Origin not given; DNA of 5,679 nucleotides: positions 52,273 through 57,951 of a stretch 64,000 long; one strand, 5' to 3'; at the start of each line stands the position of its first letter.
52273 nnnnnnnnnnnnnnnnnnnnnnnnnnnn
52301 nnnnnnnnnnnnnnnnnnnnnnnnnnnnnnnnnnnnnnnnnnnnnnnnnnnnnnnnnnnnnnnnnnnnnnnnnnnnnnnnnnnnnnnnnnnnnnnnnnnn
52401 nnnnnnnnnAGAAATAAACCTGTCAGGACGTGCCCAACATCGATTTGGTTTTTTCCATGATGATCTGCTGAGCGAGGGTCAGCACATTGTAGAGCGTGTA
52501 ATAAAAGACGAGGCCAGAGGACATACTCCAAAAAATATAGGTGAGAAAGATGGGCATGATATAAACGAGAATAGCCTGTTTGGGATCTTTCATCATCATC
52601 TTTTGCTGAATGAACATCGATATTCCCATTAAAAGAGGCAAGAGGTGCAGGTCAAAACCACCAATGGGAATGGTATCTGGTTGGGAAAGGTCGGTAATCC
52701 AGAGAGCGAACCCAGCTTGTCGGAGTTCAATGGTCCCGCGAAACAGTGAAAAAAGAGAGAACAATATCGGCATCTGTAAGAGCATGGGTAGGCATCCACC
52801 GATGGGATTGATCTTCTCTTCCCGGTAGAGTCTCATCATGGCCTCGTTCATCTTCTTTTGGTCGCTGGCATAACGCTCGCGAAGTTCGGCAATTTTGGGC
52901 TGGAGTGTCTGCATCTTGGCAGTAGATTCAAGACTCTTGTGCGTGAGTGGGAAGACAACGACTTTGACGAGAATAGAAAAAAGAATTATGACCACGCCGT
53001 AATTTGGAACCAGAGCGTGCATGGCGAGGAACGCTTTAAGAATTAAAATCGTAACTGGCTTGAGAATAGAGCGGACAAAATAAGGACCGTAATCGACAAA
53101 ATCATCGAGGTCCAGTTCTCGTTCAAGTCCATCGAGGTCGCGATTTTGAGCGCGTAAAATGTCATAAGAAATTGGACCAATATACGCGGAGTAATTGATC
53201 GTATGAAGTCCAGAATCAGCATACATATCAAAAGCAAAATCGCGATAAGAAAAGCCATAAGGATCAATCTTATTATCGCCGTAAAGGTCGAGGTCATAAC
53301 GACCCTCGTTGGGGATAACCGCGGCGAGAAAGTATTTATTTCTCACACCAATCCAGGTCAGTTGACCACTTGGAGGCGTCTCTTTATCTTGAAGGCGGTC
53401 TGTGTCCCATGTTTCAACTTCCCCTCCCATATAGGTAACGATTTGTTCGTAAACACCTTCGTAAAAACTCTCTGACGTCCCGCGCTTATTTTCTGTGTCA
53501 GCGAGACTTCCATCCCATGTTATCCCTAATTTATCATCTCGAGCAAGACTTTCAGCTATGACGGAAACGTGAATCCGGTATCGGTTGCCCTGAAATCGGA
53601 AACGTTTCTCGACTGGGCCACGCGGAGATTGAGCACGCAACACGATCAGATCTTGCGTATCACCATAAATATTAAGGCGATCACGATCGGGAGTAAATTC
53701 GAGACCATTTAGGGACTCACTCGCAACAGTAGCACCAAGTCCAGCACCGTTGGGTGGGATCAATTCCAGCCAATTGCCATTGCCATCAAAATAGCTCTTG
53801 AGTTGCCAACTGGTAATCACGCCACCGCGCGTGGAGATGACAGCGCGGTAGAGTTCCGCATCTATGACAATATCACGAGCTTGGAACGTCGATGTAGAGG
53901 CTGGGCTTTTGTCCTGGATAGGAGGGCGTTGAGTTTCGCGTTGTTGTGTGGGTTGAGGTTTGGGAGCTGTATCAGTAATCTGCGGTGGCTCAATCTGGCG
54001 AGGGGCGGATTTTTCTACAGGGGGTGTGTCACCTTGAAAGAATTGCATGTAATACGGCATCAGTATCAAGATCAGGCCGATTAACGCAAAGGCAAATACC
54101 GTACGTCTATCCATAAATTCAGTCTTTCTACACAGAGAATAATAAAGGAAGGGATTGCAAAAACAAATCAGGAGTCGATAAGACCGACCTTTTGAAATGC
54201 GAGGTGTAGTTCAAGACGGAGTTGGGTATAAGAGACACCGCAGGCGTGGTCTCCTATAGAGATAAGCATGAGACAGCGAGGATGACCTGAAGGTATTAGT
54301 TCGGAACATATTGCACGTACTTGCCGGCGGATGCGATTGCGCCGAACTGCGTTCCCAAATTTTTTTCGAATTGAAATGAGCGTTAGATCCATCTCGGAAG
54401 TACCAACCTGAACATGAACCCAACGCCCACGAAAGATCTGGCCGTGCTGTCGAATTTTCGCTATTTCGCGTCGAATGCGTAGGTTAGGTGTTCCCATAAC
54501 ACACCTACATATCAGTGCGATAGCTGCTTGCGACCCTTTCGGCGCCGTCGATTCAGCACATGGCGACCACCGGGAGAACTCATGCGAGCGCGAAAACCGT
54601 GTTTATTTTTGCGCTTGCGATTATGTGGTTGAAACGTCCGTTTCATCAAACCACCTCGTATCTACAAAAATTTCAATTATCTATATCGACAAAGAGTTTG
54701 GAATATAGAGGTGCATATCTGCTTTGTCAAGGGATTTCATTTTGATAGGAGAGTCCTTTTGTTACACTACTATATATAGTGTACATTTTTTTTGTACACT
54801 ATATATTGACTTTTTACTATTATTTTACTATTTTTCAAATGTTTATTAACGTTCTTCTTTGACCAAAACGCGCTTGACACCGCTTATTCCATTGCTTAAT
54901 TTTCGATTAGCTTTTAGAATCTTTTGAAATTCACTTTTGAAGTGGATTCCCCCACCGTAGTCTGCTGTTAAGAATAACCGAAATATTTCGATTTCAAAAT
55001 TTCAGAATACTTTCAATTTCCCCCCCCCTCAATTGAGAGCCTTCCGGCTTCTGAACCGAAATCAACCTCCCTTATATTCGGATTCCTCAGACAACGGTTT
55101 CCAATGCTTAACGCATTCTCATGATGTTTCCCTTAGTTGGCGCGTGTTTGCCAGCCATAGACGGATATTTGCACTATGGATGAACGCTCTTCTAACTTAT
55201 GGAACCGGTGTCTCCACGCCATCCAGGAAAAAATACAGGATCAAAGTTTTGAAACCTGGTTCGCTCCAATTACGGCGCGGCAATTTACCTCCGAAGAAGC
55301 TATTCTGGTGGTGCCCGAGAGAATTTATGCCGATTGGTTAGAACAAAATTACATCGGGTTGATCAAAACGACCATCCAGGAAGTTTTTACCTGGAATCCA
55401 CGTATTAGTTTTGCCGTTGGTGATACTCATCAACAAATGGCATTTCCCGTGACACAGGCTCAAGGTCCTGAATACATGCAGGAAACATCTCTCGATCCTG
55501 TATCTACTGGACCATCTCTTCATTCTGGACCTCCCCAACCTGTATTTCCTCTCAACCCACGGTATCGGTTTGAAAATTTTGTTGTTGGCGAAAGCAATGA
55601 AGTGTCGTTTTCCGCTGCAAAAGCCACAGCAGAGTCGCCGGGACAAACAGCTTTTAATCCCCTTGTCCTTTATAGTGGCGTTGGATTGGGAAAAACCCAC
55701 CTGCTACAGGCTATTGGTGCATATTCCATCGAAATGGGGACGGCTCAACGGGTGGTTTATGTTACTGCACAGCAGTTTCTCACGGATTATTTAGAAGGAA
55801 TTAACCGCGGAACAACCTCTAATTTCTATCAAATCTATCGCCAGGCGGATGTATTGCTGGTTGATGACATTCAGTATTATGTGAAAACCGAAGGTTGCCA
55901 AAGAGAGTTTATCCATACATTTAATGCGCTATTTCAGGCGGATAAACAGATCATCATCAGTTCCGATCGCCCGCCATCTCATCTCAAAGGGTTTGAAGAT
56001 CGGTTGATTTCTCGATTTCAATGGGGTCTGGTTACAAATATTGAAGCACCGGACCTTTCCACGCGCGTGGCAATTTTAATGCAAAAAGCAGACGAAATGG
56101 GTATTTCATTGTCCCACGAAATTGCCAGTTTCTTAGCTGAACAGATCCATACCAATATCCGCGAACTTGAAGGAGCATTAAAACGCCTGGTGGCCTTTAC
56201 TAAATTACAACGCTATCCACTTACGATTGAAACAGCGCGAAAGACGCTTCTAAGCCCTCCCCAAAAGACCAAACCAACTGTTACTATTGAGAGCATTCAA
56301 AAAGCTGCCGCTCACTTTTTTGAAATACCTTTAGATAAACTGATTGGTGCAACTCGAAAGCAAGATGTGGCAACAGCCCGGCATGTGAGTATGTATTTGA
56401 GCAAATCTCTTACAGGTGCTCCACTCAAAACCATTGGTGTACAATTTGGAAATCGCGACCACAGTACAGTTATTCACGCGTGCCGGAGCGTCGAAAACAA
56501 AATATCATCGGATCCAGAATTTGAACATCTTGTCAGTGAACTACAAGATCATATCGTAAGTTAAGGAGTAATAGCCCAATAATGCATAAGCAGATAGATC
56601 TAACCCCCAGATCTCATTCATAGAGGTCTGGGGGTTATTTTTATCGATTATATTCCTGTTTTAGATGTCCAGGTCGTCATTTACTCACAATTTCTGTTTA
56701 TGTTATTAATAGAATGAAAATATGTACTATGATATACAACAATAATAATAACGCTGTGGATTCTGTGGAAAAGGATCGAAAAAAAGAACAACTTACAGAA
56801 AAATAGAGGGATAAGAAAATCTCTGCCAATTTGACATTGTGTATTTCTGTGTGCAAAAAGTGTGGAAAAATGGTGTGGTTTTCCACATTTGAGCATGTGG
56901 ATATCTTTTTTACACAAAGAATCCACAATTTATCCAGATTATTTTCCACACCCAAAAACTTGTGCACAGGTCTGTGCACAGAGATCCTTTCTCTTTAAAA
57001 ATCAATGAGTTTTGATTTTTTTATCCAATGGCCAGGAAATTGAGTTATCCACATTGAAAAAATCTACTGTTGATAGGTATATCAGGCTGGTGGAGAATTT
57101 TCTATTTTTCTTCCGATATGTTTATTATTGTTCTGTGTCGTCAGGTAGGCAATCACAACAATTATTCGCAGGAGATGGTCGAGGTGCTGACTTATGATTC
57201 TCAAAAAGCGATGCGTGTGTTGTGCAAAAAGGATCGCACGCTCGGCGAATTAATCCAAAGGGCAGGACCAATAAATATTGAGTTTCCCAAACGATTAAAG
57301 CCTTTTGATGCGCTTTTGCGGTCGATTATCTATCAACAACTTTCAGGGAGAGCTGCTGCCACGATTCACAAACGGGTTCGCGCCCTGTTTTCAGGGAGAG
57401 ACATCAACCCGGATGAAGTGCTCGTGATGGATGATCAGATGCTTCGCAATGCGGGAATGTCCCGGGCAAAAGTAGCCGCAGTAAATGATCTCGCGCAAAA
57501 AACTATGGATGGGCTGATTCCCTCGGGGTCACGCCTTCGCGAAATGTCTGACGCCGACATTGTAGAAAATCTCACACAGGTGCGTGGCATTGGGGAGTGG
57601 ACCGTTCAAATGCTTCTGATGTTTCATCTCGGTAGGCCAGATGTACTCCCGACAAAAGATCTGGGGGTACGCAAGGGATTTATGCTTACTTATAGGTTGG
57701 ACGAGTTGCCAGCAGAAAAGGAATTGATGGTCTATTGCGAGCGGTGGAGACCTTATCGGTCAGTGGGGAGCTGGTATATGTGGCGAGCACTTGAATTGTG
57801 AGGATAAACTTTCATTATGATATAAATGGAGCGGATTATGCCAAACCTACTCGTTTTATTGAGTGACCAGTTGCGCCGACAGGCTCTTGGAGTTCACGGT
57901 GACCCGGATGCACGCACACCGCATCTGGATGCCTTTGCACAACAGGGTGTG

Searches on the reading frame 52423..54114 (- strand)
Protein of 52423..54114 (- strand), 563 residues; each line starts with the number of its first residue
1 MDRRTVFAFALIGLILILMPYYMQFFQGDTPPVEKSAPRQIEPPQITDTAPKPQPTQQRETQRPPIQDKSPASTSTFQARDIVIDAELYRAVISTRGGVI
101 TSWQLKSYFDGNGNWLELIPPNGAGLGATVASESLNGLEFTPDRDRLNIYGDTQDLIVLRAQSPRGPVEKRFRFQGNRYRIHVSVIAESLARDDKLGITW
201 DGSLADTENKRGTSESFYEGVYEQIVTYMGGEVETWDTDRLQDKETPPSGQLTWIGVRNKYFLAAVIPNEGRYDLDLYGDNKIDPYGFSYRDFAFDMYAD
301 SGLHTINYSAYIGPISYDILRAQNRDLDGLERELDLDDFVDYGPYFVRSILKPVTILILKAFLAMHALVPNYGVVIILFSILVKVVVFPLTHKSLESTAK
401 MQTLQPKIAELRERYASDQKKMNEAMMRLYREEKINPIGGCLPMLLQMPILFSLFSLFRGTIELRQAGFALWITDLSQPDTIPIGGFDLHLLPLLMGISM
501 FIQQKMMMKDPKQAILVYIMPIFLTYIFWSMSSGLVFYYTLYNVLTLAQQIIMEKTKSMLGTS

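Call 37: search_protein_families(library=pfam, proteins=[window:52423-54114:-], max_evalue=0.00001)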
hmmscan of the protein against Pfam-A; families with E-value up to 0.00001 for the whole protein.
window:52423-54114:- (563 aa): 2 families
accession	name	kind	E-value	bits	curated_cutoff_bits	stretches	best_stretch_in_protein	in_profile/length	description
PF02096.25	60KD_IMP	-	4.3e-60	202.8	35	1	372-555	1-163/163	60Kd inner membrane protein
PF14849.12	YidC_periplas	-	7e-23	82.4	24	1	82-353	2-279/283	YidC periplasmic domain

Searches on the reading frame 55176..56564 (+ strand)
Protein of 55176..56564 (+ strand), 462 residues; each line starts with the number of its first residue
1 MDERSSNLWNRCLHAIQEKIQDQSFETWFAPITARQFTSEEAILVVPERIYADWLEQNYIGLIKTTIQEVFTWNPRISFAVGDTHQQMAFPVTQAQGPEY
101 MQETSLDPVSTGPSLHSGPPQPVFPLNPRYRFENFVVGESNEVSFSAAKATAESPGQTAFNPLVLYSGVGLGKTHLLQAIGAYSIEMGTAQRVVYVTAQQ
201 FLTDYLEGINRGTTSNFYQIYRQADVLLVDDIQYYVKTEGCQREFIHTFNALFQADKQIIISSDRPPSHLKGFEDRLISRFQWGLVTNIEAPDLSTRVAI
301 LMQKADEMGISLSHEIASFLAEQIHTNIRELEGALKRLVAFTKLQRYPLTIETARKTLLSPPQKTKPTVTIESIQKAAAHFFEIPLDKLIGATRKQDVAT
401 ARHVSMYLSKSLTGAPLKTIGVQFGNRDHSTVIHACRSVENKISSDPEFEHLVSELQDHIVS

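Call 37: search_protein_families(library=pfam, proteins=[window:55176-56564:+], max_evalue=0.00001)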
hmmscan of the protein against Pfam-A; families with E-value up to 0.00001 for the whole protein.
window:55176-56564:+ (462 aa): 4 families
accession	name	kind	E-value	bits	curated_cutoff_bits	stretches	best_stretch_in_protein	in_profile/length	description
PF00308.24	Bac_DnaA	-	1.5e-59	201.2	23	1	126-287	1-161/162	Bacterial DnaA ATPAse domain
PF08299.17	Bac_DnaA_C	-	4.2e-24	84.8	31.5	1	371-439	1-69/69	Bacterial dnaA protein helix-turn-helix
PF11638.13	DnaA_N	-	1.3e-16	60.5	24.6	1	7-68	2-64/65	DnaA N-terminal domain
PF01695.23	IstB_IS21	-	4.7e-07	30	24.1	1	163-266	95-195/238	IstB-like ATP binding protein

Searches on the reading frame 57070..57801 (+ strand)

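Call 37: search_protein_families(library=pfam, proteins=[window:57070-57801:+], max_evalue=0.00001)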
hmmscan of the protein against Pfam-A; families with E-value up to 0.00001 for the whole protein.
window:57070-57801:+ (243 aa): 1 family
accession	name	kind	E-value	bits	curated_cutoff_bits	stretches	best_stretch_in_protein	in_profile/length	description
PF00730.31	HhH-GPD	-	1.8e-11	44.7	26.2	1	84-227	2-107/108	HhH-GPD superfamily base excision DNA repair protein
